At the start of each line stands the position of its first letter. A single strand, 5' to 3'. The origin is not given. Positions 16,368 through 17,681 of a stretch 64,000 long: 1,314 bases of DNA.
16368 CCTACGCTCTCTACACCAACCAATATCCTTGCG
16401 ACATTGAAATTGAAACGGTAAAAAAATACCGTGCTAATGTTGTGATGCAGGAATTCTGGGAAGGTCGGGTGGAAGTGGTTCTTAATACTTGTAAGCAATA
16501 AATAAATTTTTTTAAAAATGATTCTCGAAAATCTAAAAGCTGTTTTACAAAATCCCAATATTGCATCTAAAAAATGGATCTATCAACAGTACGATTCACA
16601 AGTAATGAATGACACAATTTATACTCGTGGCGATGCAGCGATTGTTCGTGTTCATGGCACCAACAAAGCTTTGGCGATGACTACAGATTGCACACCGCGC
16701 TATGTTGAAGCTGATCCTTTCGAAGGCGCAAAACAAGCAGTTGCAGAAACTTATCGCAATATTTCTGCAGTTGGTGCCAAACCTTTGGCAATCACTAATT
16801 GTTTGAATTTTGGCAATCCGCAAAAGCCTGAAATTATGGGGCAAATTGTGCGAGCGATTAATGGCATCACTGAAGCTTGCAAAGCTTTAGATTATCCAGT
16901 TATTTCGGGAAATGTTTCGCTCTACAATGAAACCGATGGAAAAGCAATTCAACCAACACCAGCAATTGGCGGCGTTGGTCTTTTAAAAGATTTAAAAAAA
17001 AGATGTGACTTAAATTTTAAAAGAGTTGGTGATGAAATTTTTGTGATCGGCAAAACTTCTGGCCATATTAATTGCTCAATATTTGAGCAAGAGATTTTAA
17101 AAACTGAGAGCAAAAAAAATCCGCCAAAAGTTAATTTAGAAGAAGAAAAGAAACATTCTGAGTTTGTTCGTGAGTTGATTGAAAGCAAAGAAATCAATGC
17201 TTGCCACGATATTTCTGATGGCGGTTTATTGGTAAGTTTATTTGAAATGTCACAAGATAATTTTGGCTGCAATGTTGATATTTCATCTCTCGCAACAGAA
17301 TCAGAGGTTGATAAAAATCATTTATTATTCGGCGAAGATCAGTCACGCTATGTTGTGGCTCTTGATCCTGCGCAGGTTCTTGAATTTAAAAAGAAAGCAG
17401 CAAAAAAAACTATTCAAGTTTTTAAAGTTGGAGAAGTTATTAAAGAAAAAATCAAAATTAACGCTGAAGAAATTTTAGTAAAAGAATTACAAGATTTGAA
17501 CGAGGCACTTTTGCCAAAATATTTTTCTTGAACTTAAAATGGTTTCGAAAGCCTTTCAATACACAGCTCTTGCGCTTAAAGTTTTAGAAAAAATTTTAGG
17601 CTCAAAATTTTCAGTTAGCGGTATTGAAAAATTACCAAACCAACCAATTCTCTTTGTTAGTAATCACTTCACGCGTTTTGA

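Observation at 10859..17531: purL split at its interdomain linker by a 4.5-kb same-strand gene cassette, with both halves intact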

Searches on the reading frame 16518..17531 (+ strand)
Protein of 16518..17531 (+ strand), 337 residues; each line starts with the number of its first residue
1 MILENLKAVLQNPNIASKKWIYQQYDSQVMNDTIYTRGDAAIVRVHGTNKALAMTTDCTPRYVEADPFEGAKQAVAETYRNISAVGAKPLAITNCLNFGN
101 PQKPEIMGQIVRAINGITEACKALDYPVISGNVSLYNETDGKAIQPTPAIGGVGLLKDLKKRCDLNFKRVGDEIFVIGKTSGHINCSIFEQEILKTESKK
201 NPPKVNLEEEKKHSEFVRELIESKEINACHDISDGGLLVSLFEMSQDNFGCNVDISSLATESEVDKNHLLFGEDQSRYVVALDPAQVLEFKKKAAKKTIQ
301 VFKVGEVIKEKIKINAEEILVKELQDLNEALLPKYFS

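Call 3: search_protein_families(library=pfam, proteins=[window:16518-17531:+])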
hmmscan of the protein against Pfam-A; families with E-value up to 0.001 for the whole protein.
window:16518-17531:+ (337 aa): 2 families
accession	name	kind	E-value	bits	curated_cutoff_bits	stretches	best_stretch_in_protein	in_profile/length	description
PF00586.29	AIRS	-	1.5e-26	93.4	24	1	38-155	2-111/112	AIR synthase related protein, N-terminal domain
PF02769.27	AIRS_C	-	1.8e-22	80.6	23.1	1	169-311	1-149/156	AIR synthase related protein, C-terminal domain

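Call 4: search_protein_families(library=ncbifam, proteins=[window:16518-17531:+])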
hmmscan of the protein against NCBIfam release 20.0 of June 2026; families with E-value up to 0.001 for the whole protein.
window:16518-17531:+ (337 aa): 15 families
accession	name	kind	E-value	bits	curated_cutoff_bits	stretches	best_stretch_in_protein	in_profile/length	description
NF002290.1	PRK01213.1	equivalog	8.2e-108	361.4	648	1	4-334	389-721/723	phosphoribosylformylglycinamidine synthase subunit PurL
TIGR01736.1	FGAM_synth_II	equivalog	3.2e-98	329.9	525.75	1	4-330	384-709/718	phosphoribosylformylglycinamidine synthase subunit PurL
NF010690.0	PRK14090.1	equivalog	1.6e-26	92.8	1047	1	19-158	365-502/601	phosphoribosylformylglycinamidine synthase subunit PurL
TIGR03267.1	methan_mark_2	hypoth_equivalog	6.1e-19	68.2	365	1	8-315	14-304/323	methanogenesis marker 2 protein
NF003672.0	PRK05297.1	equivalog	2.3e-15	55.2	783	1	4-327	631-978/1290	phosphoribosylformylglycinamidine synthase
TIGR04049.1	AIR_rel_sll0787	hypoth_equivalog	2.1e-12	46.7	321.3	1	14-315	13-299/318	sll0787 family AIR synthase-like protein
TIGR02124.1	hypE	equivalog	1.4e-11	44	251.6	1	25-312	21-295/332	hydrogenase expression/formation protein HypE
TIGR01735.1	FGAM_synt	equivalog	4.8e-11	40.8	1123.05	1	4-320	648-985/1307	phosphoribosylformylglycinamidine synthase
TIGR01379.1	thiL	equivalog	1.8e-10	40.3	184.15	1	38-312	24-298/320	thiamine-phosphate kinase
TIGR01857.1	FGAM-synthase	equivalog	5.6e-10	37.4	1057.05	1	5-181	635-826/1239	phosphoribosylformylglycinamidine synthase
TIGR01739.1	tegu_FGAM_synt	hypoth_equivalog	9.7e-10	37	716.1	1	62-309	607-851/1206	herpesvirus tegument protein/v-FGAM-synthase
TIGR00476.1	selD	equivalog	3.6e-08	33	125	1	33-260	41-253/311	selenide, water dikinase SelD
NF004351.0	PRK05731.1-4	equivalog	6e-07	28.9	324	1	49-312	48-301/321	thiamine-phosphate kinase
NF002098.0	PRK00943.1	equivalog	0.00021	20.3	299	0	35-247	47-243/347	selenide, water dikinase SelD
NF004354.0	PRK05731.2-3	equivalog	0.00024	20.6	204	0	223-317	183-269/273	thiamine-phosphate kinase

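Call 22: find_homologous_proteins(query=window:16518-17531:+, max_evalue=1e-20)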
Query window:16518-17531:+ (337 aa): 7980 proteins with E <= 1e-20 among 8000 candidates; the best 120 are listed.
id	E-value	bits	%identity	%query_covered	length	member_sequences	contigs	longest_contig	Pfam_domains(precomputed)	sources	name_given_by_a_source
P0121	2.6e-220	748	100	100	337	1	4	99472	PF00586.30,PF02769.28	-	-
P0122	7.2e-187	638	84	100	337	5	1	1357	PF00586.30,PF02769.28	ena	-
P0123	2.0e-186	636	83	100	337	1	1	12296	PF00586.30,PF02769.28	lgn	-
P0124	7.3e-183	625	82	100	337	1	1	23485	PF00586.30,PF02769.28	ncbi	-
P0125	3.6e-182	622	82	100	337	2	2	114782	PF00586.30,PF02769.28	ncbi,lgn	-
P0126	3.6e-182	622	82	100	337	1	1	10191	PF00586.30,PF02769.28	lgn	-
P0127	7.9e-182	621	82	100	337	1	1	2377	PF00586.30,PF02769.28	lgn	-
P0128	1.7e-181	620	81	100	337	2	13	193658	PF00586.30,PF02769.28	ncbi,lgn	-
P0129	1.1e-180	618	80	100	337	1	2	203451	PF00586.30,PF02769.28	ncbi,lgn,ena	-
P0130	2.5e-180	616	81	100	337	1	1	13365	PF00586.30,PF02769.28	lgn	-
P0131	6.3e-180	615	82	100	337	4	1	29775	PF00586.30,PF02769.28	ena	-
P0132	3.5e-175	599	79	100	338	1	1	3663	PF00586.30,PF02769.28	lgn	-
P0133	3.7e-174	596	79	100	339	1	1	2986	PF00586.30,PF02769.28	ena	-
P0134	1.4e-172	591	76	100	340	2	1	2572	PF00586.30,PF02769.28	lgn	-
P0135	1.2e-171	588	79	99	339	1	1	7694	PF00586.30,PF02769.28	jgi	-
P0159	7.9e-166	569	74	99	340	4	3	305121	PF00586.30,PF02769.28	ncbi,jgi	jgi:phosphoribosylformylglycinamidine (FGAM) synthase-like enzyme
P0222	1.1e-156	539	72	100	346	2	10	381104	PF00586.30,PF02769.28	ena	-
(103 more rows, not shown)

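Call 24: find_encoding_contigs(protein=P0222, flank=10000, max_places=2)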
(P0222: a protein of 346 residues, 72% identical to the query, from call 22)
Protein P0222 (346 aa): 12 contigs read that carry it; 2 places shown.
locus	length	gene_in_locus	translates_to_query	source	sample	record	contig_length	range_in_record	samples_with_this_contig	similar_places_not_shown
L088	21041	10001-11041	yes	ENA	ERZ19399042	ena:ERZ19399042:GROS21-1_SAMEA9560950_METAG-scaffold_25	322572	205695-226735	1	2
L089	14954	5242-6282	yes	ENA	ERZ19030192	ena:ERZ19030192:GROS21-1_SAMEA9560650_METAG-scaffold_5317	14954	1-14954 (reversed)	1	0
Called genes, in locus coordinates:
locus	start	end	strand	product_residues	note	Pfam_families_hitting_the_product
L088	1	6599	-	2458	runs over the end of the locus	PF05860:TPS, PF13332:Fil_haemagg_2 (weak)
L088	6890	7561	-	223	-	-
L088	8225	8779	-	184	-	PF04264:YceI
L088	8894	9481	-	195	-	PF04264:YceI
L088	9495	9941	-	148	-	PF02556:SecB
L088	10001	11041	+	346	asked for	PF00586:AIRS, PF02769:AIRS_C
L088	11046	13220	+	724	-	PF01553:Acyltransferase, PF00561:Abhydrolase_1 (weak), PF12146:Hydrolase_4, PF12697:Abhydrolase_6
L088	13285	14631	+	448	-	PF03743:TrbI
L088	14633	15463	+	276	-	PF03618:Kinase-PPPase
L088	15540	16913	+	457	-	PF00072:Response_reg, PF00158:Sigma54_activat, PF14532:Sigma54_activ_2, PF25601:AAA_lid_14, PF02954:HTH_8, PF02796:HTH_7 (faint)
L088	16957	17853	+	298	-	PF00483:NTP_transferase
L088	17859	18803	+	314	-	PF00698:Acyl_transf_1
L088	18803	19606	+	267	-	PF01259:SAICAR_synt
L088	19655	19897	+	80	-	PF02700:PurS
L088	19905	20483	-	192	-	PF00565:SNase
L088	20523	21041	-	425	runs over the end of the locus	PF08245:Mur_ligase_M, PF27239:FOL3_C, PF02875:Mur_ligase_C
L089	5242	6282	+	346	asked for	PF00586:AIRS, PF02769:AIRS_C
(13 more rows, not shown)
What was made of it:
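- On Small PurL (FGAM synthase II): purS and purC lie ~8 kb downstream of purL-C in relative L088 (call 24).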

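Call 25: find_encoding_contigs(protein=P0159, flank=10000, max_places=2)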
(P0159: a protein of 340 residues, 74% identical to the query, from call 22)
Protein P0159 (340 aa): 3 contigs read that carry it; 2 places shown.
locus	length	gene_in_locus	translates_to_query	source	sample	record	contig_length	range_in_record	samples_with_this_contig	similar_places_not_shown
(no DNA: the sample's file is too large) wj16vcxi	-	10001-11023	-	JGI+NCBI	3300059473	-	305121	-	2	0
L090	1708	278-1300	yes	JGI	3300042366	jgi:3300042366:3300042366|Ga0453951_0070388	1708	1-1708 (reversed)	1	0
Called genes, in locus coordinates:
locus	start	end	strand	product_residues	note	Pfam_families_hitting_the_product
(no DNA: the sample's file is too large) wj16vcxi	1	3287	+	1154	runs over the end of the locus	-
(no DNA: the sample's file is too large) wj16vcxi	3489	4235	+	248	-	PF20772:TACO1_YebC_N, PF01709:Transcrip_reg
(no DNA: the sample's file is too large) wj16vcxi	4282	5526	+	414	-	PF18072:FGAR-AT_linker, PF00586:AIRS, PF02769:AIRS_C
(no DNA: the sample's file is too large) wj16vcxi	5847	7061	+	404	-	PF00375:SDF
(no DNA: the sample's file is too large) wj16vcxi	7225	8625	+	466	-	PF03062:MBOAT, PF13813:MBOAT_2 (weak)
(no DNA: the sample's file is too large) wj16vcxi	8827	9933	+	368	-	PF16822:ALGX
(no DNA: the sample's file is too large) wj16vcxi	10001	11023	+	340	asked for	PF00586:AIRS, PF02769:AIRS_C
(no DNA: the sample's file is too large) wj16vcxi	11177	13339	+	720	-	PF01553:Acyltransferase, PF12146:Hydrolase_4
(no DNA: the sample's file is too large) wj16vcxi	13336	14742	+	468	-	PF03743:TrbI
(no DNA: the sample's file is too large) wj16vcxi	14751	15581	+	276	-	PF03618:Kinase-PPPase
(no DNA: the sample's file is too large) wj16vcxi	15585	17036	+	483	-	PF00072:Response_reg, PF07728:AAA_5 (faint), PF00158:Sigma54_activat, PF14532:Sigma54_activ_2, PF25601:AAA_lid_14, PF02954:HTH_8 (weak)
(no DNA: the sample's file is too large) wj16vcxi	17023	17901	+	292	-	PF00483:NTP_transferase, PF12804:NTP_transf_3 (faint)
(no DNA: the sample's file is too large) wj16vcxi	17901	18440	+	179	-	-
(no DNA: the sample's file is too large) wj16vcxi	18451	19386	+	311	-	PF00698:Acyl_transf_1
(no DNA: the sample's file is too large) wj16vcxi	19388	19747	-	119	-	-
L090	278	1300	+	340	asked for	PF00586:AIRS, PF02769:AIRS_C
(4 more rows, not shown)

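Call 33: search_solved_structures(query=window:16518-17531:+, max_evalue=1e-10, show_alignments=2)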
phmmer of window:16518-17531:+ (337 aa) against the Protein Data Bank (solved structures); distinct sequences matched with E-value up to 1e-10: 5.
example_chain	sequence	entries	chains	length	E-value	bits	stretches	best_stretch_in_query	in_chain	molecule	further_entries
3viu_A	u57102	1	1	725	1.9e-69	237.3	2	4-288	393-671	Phosphoribosylformylglycinamidine synthase 2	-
2hru_A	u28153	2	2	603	6.4e-29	104.1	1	19-158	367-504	Phosphoribosylformylglycinamidine synthase II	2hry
2hs0_A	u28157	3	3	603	7.7e-29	103.8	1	19-158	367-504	Phosphoribosylformylglycinamidine synthase II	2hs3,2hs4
1vk3_A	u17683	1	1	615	8.3e-29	103.7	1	19-158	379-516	Phosphoribosylformylglycinamidine synthase II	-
3d54_A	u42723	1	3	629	9e-29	103.6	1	19-158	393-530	Phosphoribosylformylglycinamidine synthase II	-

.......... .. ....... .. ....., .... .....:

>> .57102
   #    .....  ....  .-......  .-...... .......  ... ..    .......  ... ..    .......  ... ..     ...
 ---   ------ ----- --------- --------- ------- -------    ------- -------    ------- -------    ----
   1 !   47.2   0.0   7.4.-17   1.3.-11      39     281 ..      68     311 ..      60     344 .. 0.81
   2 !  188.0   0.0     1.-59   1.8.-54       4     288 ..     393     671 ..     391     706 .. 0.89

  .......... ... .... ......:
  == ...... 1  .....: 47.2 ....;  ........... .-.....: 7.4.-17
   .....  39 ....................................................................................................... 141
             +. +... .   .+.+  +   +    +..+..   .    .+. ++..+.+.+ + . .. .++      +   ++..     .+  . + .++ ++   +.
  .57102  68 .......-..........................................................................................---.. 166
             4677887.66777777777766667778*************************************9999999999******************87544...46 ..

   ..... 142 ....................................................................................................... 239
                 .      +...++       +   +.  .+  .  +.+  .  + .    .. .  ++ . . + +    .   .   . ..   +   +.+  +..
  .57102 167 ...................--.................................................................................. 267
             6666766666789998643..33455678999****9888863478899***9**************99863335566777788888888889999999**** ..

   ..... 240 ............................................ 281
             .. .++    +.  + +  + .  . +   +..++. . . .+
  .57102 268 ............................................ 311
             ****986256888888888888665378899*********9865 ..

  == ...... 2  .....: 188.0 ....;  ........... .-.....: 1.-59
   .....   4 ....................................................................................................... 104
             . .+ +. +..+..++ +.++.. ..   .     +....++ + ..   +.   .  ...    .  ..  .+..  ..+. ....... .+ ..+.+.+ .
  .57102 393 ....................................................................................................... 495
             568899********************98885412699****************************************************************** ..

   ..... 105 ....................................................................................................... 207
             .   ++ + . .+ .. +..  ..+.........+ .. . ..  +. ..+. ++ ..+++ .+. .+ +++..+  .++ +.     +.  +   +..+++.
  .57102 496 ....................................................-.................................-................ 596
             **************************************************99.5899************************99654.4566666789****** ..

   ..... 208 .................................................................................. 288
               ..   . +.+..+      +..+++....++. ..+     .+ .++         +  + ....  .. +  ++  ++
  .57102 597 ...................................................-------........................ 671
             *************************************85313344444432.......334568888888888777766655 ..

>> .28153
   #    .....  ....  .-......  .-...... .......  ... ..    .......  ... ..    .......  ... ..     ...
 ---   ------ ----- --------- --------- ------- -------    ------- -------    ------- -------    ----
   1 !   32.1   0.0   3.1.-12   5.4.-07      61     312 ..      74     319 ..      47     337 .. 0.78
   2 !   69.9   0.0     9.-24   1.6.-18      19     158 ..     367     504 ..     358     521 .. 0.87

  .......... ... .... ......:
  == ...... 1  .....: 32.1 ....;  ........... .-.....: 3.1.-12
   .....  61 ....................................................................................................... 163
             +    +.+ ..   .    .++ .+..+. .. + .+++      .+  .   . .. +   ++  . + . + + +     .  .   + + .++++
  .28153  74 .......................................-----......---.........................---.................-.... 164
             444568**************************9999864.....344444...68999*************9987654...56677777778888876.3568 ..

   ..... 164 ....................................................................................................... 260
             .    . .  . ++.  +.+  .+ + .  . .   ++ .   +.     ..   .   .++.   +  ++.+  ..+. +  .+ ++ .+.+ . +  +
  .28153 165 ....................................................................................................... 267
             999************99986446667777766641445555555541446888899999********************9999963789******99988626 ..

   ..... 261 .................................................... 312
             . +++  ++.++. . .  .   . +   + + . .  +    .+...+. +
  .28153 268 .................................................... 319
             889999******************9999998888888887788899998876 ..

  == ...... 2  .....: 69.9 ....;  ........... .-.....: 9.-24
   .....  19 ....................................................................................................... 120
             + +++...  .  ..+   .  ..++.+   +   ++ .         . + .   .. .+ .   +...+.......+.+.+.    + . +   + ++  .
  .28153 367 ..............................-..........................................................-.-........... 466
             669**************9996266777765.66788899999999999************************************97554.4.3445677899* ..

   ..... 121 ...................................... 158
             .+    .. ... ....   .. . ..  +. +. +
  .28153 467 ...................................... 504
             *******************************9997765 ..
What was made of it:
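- On Small PurL (FGAM synthase II): 3VIU from residue 393 (call 33).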

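Call 43: find_related_loci(query=window:16518-17531:+, collection=metagenome_contigs, flank=10000)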
Query window:16518-17531:+ (337 aa) in metagenome_contigs; peptide patterns used: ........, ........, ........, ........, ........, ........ (x = any residue, [..] = any of these).
600 stretches matched a pattern (row limit reached: there are more); 328 encode a relative of the query (tblastn E <= 1e-3); the best 80 are kept; 80 distinct loci.
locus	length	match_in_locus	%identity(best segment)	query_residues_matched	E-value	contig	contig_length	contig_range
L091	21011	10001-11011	83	1-337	0e+0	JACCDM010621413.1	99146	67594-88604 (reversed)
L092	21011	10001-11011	82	1-337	0e+0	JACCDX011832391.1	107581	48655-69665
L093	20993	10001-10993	81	7-337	0e+0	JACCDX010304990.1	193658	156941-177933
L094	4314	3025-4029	75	2-336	2e-178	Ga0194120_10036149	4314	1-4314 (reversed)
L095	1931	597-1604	77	2-337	0e+0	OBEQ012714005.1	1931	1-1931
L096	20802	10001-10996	76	2-337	7e-172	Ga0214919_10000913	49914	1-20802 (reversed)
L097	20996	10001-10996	74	2-336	5e-168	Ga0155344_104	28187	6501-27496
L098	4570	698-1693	73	2-337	3e-172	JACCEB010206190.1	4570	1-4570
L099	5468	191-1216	71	2-337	3e-166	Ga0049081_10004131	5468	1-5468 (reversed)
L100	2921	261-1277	70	2-337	3e-172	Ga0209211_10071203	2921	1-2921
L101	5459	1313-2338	70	2-337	1e-164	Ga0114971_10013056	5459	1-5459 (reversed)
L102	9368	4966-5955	72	1-337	1e-161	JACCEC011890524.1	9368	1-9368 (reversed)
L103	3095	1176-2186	69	1-337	2e-167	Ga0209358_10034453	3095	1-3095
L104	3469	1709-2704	71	3-334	1e-165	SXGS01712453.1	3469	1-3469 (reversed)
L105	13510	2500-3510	67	1-337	4e-157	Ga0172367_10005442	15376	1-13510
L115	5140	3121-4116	56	2-336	3e-122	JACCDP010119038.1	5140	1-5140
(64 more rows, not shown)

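Call 56: search_protein_families(library=pfam, proteins=[L092:195-3518:+, L092:3515-4156:+, L091:47-1825:+, L091:1695-2513:+, L091:2569-3768:+, L091:3755-4486:+, L091:4583-6037:+])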
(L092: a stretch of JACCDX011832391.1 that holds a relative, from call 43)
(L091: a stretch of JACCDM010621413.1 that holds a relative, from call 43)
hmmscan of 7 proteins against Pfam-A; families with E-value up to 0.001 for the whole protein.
L092:195-3518:+ (1107 aa): 5 families
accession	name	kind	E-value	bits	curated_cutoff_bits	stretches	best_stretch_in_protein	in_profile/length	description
PF12796.13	Ank_2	-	3.4e-08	34.4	27.3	0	791-863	11-74/90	Ankyrin repeats (3 copies)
PF13637.12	Ank_4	-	3e-07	31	22.7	0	832-863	13-44/50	Ankyrin repeats (many copies)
PF13857.12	Ank_5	-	9.3e-05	23.2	27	0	796-855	1-55/56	Ankyrin repeats (many copies)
PF00023.36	Ank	-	0.00061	20.4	21.1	0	812-847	2-33/33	Ankyrin repeat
PF13606.12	Ank_3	-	0.00075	20.2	22.3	0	812-842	2-28/30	Ankyrin repeat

L092:3515-4156:+ (213 aa): 5 families
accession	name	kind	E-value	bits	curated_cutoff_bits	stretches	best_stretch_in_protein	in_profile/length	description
PF12796.13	Ank_2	-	1.3e-20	74.2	27.3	1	76-157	10-88/90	Ankyrin repeats (3 copies)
PF00023.36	Ank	-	3.6e-18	65.1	21.1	1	129-157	2-30/33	Ankyrin repeat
PF13637.12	Ank_4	-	4.9e-17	62.1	22.7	1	18-51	3-35/50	Ankyrin repeats (many copies)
PF13606.12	Ank_3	-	6e-16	57.2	22.3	1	129-156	2-29/30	Ankyrin repeat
PF13857.12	Ank_5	-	1.5e-11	44.8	27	0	17-50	21-53/56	Ankyrin repeats (many copies)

L091:47-1825:+ (592 aa): 0 families

L091:1695-2513:+ (272 aa): 0 families

L091:2569-3768:+ (399 aa): 1 family
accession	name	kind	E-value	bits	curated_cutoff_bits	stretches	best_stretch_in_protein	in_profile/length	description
PF00155.27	Aminotran_1_2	-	6.8e-59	200.3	19.7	1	32-392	2-361/361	Aminotransferase class I and II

L091:3755-4486:+ (243 aa): 1 family
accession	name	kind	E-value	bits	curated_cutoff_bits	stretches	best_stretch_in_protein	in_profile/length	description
PF01746.26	tRNA_m1G_MT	-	1.4e-62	211.3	27.3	1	26-233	2-195/195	tRNA (Guanine-1)-methyltransferase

L091:4583-6037:+ (484 aa): 3 families
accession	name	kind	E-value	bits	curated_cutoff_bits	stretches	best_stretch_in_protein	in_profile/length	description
PF00270.35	DEAD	-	6.6e-52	176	26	1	26-194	1-164/167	DEAD/DEAH box helicase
PF00271.37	Helicase_C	-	3.3e-38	130.7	23.5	1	232-340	2-110/110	Helicase conserved C-terminal domain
PF04851.21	ResIII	-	9.6e-08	32.5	22.5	1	24-190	3-162/164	Type III restriction enzyme, res subunit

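Call 57: search_protein_families(library=pfam, proteins=[L097:14-907:+, L097:925-1554:+, L097:1559-2788:+, L097:2760-4304:+, L097:4294-5091:-, L097:5205-6494:+, L097:6883-7518:+, L096:5472-6158:+])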
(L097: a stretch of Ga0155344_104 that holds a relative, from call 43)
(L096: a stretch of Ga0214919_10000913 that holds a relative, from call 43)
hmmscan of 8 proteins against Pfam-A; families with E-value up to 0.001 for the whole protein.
L097:14-907:+ (297 aa): 1 family
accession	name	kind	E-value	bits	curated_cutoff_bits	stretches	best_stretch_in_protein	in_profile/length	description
PF01136.24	Peptidase_U32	-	2.2e-22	79.9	22.4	1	3-92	140-229/233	Peptidase family U32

L097:925-1554:+ (209 aa): 3 families
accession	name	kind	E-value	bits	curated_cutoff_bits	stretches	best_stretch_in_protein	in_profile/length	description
PF02224.24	Cytidylate_kin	-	2.9e-53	181.1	26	1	7-207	1-209/211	Cytidylate kinase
PF13189.12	Cytidylate_kin2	-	1.1e-11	45.7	28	1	6-171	1-149/176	Cytidylate kinase-like family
PF13207.12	AAA_17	-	8.9e-05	23.2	27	1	11-41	2-32/136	AAA domain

L097:1559-2788:+ (409 aa): 0 families

L097:2760-4304:+ (514 aa): 2 families
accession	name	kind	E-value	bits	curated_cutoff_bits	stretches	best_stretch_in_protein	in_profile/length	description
PF01808.24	AICARFT_IMPCHas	-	5.6e-113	377.9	25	1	148-448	1-311/311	AICARFT/IMPCHase bienzyme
PF02142.27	MGS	-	2.1e-19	69.9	24.1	1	29-142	1-93/94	MGS-like domain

L097:4294-5091:- (265 aa): 1 family
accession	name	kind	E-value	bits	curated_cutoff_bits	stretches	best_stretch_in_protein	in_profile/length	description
PF00459.30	Inositol_P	-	7.3e-56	190.1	27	1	7-263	3-266/271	Inositol monophosphatase family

L097:5205-6494:+ (429 aa): 3 families
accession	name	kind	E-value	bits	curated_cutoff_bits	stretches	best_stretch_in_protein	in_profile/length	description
PF00108.29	Thiolase_N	-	4.1e-82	275.9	26.4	1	5-283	1-260/260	Thiolase, N-terminal domain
PF02803.24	Thiolase_C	-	3.6e-47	159.5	27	1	291-427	2-122/123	Thiolase, C-terminal domain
PF00109.32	ketoacyl-synt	-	7.7e-07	29.4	20.8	1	81-122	166-208/252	Beta-ketoacyl synthase, N-terminal domain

L097:6883-7518:+ (211 aa): 1 family
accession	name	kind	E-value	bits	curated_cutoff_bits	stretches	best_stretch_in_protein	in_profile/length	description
PF00719.24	Pyrophosphatase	-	1.3e-57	194.4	23.5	1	54-208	1-151/153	Inorganic pyrophosphatase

L096:5472-6158:+ (228 aa): 0 families
